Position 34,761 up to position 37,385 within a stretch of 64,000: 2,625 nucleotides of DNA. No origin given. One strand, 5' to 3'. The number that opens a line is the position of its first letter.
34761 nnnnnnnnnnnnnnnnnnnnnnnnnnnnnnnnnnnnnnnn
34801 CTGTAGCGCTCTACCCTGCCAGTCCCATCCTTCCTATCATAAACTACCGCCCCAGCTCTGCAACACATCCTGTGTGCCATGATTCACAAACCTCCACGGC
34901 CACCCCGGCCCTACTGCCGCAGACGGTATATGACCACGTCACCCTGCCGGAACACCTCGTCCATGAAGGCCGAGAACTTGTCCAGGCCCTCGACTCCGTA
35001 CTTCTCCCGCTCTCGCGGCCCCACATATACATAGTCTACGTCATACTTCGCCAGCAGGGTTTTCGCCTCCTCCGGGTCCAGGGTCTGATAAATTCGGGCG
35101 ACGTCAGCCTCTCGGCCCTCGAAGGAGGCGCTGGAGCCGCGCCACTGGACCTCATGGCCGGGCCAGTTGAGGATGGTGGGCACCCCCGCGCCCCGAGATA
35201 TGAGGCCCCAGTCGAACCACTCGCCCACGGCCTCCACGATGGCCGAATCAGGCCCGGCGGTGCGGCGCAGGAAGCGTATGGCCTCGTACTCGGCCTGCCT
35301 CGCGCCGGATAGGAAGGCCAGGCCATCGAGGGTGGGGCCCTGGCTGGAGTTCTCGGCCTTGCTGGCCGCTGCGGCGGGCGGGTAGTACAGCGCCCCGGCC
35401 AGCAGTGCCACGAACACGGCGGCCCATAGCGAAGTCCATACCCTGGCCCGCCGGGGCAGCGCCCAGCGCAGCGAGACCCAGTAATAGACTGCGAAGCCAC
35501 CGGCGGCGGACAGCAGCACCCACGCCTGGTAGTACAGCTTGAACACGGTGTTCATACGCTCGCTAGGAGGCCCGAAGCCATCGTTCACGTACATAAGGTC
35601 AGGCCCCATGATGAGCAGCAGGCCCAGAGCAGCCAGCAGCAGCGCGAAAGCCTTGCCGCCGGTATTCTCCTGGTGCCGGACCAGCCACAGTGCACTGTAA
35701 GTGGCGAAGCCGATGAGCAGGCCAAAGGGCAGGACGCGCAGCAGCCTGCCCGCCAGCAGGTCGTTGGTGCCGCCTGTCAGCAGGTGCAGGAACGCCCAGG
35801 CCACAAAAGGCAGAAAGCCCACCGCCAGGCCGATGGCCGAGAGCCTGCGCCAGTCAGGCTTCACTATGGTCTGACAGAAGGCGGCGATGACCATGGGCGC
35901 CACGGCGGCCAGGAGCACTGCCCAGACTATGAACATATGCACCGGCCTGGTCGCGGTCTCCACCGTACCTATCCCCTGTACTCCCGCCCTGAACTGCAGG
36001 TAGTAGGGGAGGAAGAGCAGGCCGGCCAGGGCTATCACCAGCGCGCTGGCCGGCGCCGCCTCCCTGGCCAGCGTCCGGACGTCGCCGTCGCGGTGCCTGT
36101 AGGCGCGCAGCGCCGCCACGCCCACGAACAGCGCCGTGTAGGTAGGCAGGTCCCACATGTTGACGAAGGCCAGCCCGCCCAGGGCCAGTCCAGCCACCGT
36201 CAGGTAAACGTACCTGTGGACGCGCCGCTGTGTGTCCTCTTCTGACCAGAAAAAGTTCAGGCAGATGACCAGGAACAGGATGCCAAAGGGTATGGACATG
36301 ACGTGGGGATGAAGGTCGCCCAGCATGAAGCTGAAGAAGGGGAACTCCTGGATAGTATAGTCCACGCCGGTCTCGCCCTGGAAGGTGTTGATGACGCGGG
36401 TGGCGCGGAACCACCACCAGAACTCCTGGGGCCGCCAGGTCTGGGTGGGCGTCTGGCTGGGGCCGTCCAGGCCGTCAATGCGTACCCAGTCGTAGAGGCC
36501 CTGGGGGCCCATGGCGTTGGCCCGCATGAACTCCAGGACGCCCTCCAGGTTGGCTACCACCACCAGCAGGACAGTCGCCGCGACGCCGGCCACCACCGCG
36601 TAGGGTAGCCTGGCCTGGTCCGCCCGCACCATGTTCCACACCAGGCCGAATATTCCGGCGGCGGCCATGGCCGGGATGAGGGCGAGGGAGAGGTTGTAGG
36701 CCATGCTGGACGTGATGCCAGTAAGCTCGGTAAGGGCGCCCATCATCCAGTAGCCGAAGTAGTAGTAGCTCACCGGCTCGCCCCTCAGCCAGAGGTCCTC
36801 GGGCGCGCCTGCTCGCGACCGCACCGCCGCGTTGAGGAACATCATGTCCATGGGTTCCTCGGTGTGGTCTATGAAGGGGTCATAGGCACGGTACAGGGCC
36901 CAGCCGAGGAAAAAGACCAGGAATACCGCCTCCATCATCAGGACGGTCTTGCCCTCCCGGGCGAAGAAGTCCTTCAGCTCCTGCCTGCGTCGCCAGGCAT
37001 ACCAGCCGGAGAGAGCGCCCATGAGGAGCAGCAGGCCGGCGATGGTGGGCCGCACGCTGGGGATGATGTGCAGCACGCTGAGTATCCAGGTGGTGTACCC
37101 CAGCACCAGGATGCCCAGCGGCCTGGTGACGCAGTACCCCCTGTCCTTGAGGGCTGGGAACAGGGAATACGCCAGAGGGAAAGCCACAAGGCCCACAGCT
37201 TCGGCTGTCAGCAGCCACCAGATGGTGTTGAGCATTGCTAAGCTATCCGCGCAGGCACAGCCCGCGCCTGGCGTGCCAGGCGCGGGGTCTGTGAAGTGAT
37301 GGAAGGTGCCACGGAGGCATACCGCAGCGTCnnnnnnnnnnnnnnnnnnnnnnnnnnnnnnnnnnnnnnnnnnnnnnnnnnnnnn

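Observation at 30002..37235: Co-oriented cluster joining the two function-unknown families Chlor_Arch_YYY (DUF2298) and TIGR03663 to an MprF-like TM protein and a translationally coupled FAD oxidoreductase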

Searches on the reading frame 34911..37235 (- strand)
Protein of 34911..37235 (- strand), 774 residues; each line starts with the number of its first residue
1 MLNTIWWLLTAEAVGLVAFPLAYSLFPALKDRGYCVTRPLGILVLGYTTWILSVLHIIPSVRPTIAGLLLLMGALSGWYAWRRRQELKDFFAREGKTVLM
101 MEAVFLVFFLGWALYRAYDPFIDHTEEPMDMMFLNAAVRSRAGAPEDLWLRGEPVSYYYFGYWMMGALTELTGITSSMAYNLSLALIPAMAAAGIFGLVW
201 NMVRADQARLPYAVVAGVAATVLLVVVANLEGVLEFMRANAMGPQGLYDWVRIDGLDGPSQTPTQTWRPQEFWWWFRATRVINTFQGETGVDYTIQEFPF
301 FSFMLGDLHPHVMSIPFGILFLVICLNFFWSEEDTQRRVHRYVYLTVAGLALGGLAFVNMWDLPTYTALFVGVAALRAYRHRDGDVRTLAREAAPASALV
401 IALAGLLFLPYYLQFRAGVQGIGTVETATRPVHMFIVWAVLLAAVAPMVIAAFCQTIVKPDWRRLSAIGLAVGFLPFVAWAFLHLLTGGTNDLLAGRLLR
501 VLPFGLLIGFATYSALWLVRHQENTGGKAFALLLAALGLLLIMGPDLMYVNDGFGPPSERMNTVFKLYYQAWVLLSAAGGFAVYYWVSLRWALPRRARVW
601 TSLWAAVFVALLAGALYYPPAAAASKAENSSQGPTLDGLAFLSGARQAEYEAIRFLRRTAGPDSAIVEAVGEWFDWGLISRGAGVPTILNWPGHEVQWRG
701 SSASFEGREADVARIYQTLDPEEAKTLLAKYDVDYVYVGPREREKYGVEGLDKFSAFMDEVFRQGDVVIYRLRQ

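Call 5: search_protein_families(library=pfam, proteins=[window:34911-37235:-], max_evalue=0.01)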
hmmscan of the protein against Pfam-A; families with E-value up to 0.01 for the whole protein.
window:34911-37235:- (774 aa): 1 family
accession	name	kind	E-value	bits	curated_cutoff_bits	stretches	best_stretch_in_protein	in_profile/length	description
PF10060.15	DUF2298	-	3.1e-118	396.2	27.8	1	44-575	1-488/488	Uncharacterized membrane protein (DUF2298)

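Call 6: search_protein_families(library=ncbifam, proteins=[window:34911-37235:-], max_evalue=0.01)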
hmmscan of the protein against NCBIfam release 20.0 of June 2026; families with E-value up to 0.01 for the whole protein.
window:34911-37235:- (774 aa): 1 family
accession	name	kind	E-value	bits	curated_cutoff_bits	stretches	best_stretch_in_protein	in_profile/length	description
TIGR03662.1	Chlor_Arch_YYY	subfamily_domain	5.3e-164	547.7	300.25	1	3-772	4-726/727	chlor_Arch_YYY domain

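Call 12: find_homologous_proteins(query=window:34911-37235:-, max_evalue=1e-10)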
Query window:34911-37235:- (774 aa): 1319 proteins with E <= 1e-10 among 8000 candidates; the best 120 are listed.
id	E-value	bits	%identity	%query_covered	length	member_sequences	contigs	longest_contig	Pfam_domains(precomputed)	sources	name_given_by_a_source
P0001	0.0e+0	1682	95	100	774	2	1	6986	PF10060.16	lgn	-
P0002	0.0e+0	1549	88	100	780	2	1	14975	PF10060.16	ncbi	-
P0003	0.0e+0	1152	66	100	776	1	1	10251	PF10060.16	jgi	jgi:YYY domain-containing protein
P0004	0.0e+0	1145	66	100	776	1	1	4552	PF10060.16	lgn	-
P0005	0.0e+0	1135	66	100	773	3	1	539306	PF10060.16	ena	-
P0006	0.0e+0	1111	64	100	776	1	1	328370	PF10060.16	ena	-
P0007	0.0e+0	1082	62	100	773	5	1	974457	PF10060.16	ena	-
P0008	0.0e+0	1078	62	100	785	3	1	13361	PF10060.16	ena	-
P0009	0.0e+0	1072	62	100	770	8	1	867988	PF10060.16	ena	-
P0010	0.0e+0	1068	61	100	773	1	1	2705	PF10060.16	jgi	jgi:YYY domain-containing protein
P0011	0.0e+0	1066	63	98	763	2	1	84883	PF10060.16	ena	-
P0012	0.0e+0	1057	61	100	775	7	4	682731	PF10060.16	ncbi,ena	-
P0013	0.0e+0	1056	61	100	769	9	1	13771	PF10060.16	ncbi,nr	ncbi:MAG: hypothetical protein IH862_08870 [Chloroflexi bacterium]|nr:hypothetical protein [Chlorofl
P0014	0.0e+0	1056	62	100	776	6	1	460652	PF10060.16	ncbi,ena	-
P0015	0.0e+0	1055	61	100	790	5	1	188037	PF10060.16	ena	-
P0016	0.0e+0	1054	60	100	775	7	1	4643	PF10060.16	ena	-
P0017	0.0e+0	1046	61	76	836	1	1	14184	PF10060.16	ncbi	-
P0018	0.0e+0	1045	59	100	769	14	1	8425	PF10060.16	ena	-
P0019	0.0e+0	1044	61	100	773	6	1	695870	PF10060.16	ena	-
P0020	0.0e+0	1039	61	100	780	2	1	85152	PF10060.16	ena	-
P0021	0.0e+0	1039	59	100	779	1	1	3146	PF10060.16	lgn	-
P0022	0.0e+0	1038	59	100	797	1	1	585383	PF10060.16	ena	-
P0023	0.0e+0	1036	61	99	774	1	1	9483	PF10060.16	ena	-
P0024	0.0e+0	1034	59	100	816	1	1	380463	PF10060.16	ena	-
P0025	0.0e+0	1032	59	100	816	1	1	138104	PF10060.16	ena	-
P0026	0.0e+0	1031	61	100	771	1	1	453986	PF10060.16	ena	-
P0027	0.0e+0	1031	60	100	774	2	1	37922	PF10060.16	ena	-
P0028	0.0e+0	1031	57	100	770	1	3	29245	PF10060.16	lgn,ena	-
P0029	0.0e+0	1028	61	100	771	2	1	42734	PF10060.16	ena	-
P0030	0.0e+0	1028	61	100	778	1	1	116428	PF10060.16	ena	-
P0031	0.0e+0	1027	61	100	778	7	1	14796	PF10060.16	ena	-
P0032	0.0e+0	1027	61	100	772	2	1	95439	PF10060.16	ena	-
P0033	0.0e+0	1027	60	100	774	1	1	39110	PF10060.16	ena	-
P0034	0.0e+0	1027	60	99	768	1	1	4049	PF10060.16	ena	-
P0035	0.0e+0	1024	58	100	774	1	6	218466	PF10060.16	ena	-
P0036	0.0e+0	1021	60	100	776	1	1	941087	PF10060.16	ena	-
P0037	0.0e+0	1020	60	100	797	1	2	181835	PF10060.16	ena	-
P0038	0.0e+0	1019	61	100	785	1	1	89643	PF10060.16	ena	-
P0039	0.0e+0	1019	61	100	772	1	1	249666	PF10060.16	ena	-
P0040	0.0e+0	1018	59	100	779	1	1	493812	PF10060.16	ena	-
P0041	0.0e+0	1017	59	100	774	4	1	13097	PF10060.16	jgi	jgi:YYY domain-containing protein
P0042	0.0e+0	1016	60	100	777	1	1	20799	PF10060.16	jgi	jgi:YYY domain-containing protein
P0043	0.0e+0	1013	58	100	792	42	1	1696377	PF10060.16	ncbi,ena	-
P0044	0.0e+0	1013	59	100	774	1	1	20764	PF10060.16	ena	-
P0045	0.0e+0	1012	59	100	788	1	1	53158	PF10060.16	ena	-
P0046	0.0e+0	1012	58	100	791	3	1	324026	PF10060.16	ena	-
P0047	0.0e+0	1012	57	100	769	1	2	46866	PF10060.16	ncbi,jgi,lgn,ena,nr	ncbi:MAG: DUF2298 domain-containing protein [Chloroflexi bacterium]|nr:DUF2298 domain-containing pro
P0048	0.0e+0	1012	59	100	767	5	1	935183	PF10060.16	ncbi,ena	-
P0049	0.0e+0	1011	60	100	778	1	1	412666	PF10060.16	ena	-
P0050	1.3e-298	1011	59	100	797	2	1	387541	PF10060.16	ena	-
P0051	1.7e-298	1010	59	99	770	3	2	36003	PF10060.16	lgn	-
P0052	2.1e-298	1010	59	100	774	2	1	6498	PF10060.16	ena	-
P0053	4.4e-298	1009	60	100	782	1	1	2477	PF10060.16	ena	-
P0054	7.1e-298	1008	59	100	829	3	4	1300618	PF10060.16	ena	-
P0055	3.3e-297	1006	57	100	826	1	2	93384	PF10060.16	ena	-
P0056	4.1e-297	1006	59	100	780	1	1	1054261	PF10060.16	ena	-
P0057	6.8e-297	1005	58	100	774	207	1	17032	PF10060.16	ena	-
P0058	1.8e-296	1004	58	100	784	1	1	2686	PF10060.16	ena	-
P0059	5.2e-296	1002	56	100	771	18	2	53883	PF10060.16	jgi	-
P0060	6.9e-294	995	59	100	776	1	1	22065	PF10060.16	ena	-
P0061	3.9e-293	993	59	100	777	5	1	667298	PF10060.16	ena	-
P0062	6.1e-293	992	58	100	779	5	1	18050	PF10060.16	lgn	-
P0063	1.5e-292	991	59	100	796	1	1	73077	PF10060.16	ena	-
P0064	1.6e-292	991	58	100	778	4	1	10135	PF10060.16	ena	-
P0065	4.5e-292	989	57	100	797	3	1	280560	PF10060.16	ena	-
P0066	8.2e-292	988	59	100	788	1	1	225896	PF10060.16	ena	-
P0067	9.3e-292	988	57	100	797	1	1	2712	PF10060.16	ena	-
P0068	7.7e-291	985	58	100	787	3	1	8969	PF10060.16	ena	-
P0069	8.0e-291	985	58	100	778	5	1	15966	PF10060.16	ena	-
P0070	6.4e-290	982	58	100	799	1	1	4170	PF10060.16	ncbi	-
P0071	8.5e-290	982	58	100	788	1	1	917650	PF10060.16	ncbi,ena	-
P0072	1.1e-289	981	57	100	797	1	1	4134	PF10060.16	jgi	jgi:YYY domain-containing protein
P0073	2.2e-289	980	56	100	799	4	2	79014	PF10060.16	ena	-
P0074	2.4e-289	980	57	100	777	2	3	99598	PF10060.16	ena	-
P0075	6.4e-289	979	57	100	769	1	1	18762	PF10060.16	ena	-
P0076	9.5e-289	978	59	100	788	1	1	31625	PF10060.16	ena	-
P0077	8.3e-288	975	59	100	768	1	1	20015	PF10060.16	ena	-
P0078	1.3e-287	974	56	100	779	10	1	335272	PF10060.16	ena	-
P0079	1.7e-287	974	58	100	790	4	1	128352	PF10060.16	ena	-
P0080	5.4e-287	972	58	100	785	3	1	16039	PF10060.16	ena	-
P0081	8.6e-287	972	57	100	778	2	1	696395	PF10060.16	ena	-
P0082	1.6e-286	971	58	100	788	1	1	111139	PF10060.16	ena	-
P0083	2.4e-286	970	59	95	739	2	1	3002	PF10060.16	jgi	-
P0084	3.1e-286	970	56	100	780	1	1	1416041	PF10060.16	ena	-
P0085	1.2e-285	968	57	100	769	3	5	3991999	PF10060.16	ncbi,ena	-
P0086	2.8e-285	967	56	100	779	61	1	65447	PF10060.16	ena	-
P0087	2.8e-285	967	56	100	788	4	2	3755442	PF10060.16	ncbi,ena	-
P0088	3.0e-285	967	57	100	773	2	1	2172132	PF10060.16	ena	-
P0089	3.7e-285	966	57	100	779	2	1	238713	PF10060.16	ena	-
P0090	3.7e-285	966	56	100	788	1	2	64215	PF10060.16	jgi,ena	jgi:YYY domain-containing protein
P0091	7.5e-285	965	56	100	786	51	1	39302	PF10060.16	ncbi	-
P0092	9.2e-285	965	57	99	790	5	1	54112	PF10060.16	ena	-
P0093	9.5e-285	965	56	100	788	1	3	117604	PF10060.16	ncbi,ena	-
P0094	1.1e-284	965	59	100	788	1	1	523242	PF10060.16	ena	-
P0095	1.3e-284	964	55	99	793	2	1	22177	PF10060.16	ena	-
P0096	2.3e-284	964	57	100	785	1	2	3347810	PF10060.16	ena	-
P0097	3.0e-284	963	56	100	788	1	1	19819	PF10060.16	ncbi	-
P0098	6.1e-284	962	58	100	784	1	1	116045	PF10060.16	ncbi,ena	-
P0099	1.6e-283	961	55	100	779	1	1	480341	PF10060.16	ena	-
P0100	2.4e-283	960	57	100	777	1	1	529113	PF10060.16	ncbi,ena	-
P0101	3.7e-283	960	57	100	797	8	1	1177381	PF10060.16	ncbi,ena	-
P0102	5.0e-283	959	56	100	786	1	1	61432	PF10060.16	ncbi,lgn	-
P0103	7.9e-283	959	57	100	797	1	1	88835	PF10060.16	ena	-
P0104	8.1e-283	959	55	100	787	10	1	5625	PF10060.16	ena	-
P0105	8.3e-283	958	56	100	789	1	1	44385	PF10060.16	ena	-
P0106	1.1e-282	958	56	100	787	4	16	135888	PF10060.16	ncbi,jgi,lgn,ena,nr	ncbi:MAG: hypothetical protein FI707_14780 [SAR202 cluster bacterium]|nr:hypothetical protein [Chlor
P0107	1.8e-282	957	56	100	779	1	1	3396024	PF10060.16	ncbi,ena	-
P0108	2.7e-282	957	55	100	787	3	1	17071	PF10060.16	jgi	-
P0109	4.3e-282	956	57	100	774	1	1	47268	PF10060.16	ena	-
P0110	7.2e-282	955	61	45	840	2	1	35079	PF10060.16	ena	-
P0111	1.0e-281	955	55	100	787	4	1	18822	PF10060.16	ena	-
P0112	1.8e-281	954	56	100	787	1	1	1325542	PF10060.16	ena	-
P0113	3.2e-281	953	57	100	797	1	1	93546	PF10060.16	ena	-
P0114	3.6e-281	953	57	100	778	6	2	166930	PF10060.16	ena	-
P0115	4.1e-281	953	56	100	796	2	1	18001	PF10060.16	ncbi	-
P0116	4.5e-281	953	56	100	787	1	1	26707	PF10060.16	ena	-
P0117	4.8e-281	953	56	100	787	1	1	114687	PF10060.16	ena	-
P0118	7.6e-281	952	56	100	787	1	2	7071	PF10060.16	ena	-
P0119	8.2e-281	952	56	100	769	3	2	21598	PF10060.16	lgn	-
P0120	9.7e-281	952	55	100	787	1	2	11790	PF10060.16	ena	-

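Call 13: find_encoding_contigs(protein=P0085, flank=10000, max_places=3)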
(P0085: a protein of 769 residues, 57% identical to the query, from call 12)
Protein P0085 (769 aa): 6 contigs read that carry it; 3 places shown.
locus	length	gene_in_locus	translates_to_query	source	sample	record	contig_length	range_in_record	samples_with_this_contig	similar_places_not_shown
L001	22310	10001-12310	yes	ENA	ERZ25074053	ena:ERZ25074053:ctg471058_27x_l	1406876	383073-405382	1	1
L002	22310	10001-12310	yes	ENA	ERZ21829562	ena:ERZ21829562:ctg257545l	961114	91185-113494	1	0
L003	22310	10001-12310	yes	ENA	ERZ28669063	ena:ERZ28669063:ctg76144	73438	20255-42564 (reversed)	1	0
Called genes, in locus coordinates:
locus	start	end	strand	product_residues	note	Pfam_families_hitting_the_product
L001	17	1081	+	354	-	PF04909:Amidohydro_2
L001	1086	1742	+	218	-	PF02353:CMAS (weak), PF13489:Methyltransf_23, PF13847:Methyltransf_31, PF08241:Methyltransf_11, PF08242:Methyltransf_12, PF13649:Methyltransf_25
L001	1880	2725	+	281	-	PF04909:Amidohydro_2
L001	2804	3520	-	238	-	-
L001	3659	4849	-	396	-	PF08495:FIST, PF10442:FIST_C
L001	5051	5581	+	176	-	PF03167:UDG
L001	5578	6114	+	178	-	PF02834:LigT_PEase, PF10469:AKAP7_NLS (faint), PF13563:2_5_RNA_ligase2, PF02834:LigT_PEase (weak)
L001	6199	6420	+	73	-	-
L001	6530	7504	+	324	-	PF04203:Sortase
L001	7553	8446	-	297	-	PF00126:HTH_1, PF03466:LysR_substrate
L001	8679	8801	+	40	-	-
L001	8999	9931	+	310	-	PF02881:SRP54_N, PF13604:AAA_30 (weak), PF13401:AAA_22 (weak), PF00448:SRP54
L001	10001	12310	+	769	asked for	PF10060:DUF2298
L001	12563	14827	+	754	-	PF13231:PMT_2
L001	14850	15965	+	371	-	PF03706:LPG_synthase_TM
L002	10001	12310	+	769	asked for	PF10060:DUF2298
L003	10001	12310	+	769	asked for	PF10060:DUF2298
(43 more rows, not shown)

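Call 14: find_encoding_contigs(protein=P0002, flank=10000, max_places=2)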
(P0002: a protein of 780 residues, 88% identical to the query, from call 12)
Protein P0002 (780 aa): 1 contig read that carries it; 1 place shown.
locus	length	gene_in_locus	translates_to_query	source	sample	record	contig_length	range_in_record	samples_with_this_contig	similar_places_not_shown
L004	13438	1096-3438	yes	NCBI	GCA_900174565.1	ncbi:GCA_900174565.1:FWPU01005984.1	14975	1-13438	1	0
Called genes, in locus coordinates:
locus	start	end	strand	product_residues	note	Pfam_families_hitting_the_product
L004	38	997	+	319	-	PF02881:SRP54_N, PF13401:AAA_22 (weak), PF13604:AAA_30 (weak), PF00448:SRP54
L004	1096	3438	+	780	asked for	PF10060:DUF2298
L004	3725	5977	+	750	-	PF13231:PMT_2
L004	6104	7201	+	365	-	PF03706:LPG_synthase_TM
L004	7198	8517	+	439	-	PF00890:FAD_binding_2 (weak), PF01266:DAO, PF01593:Amino_oxidase, PF03486:HI0933_like (faint), PF12831:FAD_oxidored (weak), PF13450:NAD_binding_8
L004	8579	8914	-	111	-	-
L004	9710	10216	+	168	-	PF01257:2Fe-2S_thioredx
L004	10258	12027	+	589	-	PF01512:Complex1_51K, PF10531:SLBB (weak), PF10589:NADH_4Fe-4S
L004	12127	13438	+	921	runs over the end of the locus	PF00111:Fer2 (weak), PF13510:Fer2_4, PF10588:NADH-G_4Fe-4S_3 (faint), PF22117:Fer4_Nqo3, PF12838:Fer4_7 (weak), PF04879:Molybdop_Fe4S4, PF00384:Molybdopterin, PF01568:Molydop_binding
